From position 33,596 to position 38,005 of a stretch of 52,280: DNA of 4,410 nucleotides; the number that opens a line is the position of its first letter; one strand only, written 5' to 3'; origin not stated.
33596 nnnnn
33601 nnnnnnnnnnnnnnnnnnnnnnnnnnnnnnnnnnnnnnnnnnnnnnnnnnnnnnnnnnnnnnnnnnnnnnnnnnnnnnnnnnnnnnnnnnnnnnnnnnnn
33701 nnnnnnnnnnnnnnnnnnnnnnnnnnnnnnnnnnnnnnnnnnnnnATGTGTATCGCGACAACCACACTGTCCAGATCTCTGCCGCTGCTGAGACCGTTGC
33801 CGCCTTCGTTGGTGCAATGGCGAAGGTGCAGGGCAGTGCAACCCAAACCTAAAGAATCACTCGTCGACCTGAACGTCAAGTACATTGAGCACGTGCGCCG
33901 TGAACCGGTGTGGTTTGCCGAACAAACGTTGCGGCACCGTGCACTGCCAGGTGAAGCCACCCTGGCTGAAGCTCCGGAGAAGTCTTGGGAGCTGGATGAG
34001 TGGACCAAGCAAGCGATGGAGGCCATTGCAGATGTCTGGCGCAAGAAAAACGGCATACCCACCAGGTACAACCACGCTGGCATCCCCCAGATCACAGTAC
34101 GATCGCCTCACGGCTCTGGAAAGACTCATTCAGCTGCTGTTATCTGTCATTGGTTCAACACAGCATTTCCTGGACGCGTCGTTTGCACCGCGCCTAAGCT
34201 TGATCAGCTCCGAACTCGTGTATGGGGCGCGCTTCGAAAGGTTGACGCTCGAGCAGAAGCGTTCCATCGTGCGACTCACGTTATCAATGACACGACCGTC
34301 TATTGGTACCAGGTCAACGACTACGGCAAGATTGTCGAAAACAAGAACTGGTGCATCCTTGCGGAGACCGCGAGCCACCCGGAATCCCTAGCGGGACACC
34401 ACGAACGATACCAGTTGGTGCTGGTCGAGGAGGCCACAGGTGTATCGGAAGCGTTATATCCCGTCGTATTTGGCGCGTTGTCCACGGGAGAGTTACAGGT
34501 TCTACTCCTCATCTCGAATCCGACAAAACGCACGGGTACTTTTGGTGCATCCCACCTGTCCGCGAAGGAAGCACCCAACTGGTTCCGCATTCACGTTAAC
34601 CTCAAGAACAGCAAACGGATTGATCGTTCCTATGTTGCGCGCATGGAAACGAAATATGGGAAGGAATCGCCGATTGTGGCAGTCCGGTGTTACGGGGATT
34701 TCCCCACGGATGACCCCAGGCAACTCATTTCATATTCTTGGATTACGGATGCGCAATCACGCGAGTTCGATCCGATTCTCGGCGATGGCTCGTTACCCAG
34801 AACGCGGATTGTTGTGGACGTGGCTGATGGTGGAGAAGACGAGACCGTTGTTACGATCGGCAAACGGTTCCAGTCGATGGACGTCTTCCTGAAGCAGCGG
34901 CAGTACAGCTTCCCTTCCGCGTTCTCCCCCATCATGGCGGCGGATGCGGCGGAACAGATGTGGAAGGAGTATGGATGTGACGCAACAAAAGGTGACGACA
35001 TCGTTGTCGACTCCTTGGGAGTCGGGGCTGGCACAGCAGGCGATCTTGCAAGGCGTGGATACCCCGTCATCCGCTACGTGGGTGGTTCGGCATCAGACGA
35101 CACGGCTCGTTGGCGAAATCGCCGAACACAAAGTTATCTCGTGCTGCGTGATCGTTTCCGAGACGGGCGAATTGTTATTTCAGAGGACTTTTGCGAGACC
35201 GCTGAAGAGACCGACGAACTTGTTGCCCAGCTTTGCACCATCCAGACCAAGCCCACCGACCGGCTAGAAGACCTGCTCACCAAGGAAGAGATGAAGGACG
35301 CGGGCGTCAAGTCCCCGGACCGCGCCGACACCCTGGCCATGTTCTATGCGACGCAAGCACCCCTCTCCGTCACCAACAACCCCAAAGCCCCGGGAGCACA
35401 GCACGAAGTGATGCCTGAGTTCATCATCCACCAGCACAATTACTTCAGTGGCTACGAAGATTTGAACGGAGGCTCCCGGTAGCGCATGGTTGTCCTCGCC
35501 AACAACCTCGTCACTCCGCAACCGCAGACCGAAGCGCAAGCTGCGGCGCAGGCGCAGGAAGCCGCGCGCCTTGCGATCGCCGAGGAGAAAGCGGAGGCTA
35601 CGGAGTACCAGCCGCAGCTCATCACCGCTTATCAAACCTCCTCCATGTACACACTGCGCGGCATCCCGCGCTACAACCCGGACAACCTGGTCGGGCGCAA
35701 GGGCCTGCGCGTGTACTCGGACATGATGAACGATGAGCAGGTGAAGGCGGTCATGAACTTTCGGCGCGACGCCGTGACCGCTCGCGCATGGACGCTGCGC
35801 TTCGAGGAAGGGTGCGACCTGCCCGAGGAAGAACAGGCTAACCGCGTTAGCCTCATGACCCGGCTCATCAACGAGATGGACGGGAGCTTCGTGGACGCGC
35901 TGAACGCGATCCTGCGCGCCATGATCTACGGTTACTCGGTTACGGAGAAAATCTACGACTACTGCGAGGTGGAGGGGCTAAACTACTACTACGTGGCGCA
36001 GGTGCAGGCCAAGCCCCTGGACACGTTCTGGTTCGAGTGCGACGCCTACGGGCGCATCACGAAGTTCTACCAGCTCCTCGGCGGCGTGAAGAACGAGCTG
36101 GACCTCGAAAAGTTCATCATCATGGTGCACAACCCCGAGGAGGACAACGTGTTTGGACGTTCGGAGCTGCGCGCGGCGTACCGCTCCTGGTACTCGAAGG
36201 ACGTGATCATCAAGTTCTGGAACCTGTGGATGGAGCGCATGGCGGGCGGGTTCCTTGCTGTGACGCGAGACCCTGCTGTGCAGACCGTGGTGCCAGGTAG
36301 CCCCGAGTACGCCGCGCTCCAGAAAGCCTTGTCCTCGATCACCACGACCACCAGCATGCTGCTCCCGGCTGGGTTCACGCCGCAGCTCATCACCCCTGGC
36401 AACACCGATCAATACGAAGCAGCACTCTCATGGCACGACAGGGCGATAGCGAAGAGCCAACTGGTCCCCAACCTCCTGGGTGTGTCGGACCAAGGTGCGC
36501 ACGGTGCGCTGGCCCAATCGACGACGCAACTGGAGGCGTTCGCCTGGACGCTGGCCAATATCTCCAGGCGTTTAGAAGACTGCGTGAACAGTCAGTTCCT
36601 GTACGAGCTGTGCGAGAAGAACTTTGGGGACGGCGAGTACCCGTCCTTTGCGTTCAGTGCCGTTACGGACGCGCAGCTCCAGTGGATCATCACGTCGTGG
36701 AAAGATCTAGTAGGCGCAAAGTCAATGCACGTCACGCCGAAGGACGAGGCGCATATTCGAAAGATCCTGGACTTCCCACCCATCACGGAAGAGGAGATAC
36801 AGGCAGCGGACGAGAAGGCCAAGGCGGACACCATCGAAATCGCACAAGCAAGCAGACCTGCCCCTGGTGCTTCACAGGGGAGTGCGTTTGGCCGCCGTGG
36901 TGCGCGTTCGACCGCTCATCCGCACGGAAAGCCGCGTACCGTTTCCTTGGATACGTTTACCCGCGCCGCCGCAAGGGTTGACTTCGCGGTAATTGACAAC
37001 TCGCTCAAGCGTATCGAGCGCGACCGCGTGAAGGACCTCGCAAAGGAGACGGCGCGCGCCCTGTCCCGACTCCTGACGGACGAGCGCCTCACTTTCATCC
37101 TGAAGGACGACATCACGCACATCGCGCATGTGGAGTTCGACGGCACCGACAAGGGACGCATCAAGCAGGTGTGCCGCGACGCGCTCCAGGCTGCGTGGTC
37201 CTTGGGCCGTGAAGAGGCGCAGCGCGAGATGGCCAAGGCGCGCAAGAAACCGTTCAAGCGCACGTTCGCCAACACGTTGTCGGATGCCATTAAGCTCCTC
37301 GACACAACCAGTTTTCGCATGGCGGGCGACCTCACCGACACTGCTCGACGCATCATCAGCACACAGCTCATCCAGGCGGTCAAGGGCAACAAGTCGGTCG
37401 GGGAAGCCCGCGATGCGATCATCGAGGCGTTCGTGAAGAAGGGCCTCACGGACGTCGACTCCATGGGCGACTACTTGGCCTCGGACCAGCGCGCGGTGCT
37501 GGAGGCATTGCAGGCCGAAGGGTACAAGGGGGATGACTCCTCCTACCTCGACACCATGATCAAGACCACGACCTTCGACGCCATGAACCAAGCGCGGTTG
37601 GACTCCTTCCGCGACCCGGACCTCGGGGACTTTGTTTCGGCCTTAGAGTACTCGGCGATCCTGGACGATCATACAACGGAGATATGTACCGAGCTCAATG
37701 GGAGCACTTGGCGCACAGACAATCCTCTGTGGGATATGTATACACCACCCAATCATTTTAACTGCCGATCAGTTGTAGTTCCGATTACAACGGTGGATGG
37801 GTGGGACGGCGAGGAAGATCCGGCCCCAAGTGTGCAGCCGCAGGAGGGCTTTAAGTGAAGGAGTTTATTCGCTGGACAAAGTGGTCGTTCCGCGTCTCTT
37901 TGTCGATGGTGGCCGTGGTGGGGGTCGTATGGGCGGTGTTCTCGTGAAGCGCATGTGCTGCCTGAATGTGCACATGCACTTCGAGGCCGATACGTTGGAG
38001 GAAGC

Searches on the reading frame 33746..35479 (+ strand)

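Call 9: search_protein_families(library=phrogs, proteins=[window:33746-35479:+], max_evalue=0.001)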
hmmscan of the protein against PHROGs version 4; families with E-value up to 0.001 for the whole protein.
window:33746-35479:+ (578 aa): 2 families
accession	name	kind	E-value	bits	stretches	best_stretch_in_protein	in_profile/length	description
phrog_5902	-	unknown function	9.5e-35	121.5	1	82-382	33-315/359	-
phrog_2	-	head and packaging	2.8e-26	93.5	1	99-546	275-600/807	terminase large subunit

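Call 10: search_protein_families(library=pfam, proteins=[window:33746-35479:+], max_evalue=0.01)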
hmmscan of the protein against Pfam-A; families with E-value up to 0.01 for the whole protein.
window:33746-35479:+ (578 aa): 0 families

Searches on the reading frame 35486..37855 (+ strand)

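Call 9: search_protein_families(library=phrogs, proteins=[window:35486-37855:+], max_evalue=0.001)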
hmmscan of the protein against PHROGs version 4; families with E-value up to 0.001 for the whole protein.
window:35486-37855:+ (790 aa): 11 families
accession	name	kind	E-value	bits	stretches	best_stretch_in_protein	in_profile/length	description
phrog_113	-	head and packaging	1.4e-47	163.5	1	37-696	32-617/1272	portal protein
phrog_241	-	head and packaging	6.8e-16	59.4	1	689-776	199-282/679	head morphogenesis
phrog_3517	-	head and packaging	1.1e-14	55.5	1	549-778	61-334/371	head morphogenesis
phrog_220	-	head and packaging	4.4e-13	49.1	1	651-768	947-1066/1338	minor head protein and DNA pilot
phrog_6577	-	unknown function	7e-13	48.8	1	592-772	87-234/1066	-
phrog_19194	-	unknown function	1.3e-12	48.2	1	685-767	120-200/438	-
phrog_2841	-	head and packaging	1e-09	39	1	668-769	213-308/525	minor head protein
phrog_115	-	head and packaging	8.9e-09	36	1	699-776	253-326/665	minor head protein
phrog_595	-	head and packaging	2.3e-07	31.5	1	684-768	218-298/513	head maturation protease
phrog_4728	-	head and packaging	2.5e-07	30.9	1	684-768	216-300/591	head morphogenesis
phrog_23416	-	unknown function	1.3e-05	25.3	1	686-766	98-176/459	-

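Call 10: search_protein_families(library=pfam, proteins=[window:35486-37855:+], max_evalue=0.01)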
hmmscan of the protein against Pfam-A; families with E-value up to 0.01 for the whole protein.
window:35486-37855:+ (790 aa): 4 families
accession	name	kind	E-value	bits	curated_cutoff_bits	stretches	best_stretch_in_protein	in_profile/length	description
PF06074.18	Portal_Mu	-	1.1e-42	147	23.9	1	75-418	2-324/336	Portal protein of Mu bacteriophage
PF04233.19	Phage_Mu_F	-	6e-13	50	29.6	1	684-764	32-111/112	Phage Mu protein F like protein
PF21919.2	P23-45_portal_barrel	-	0.00014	21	27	1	66-260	48-247/448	Phage P23-45 portal protein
PF06169.17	DUF982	-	0.0068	16.8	22.2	0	618-653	35-70/73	Protein of unknown function (DUF982)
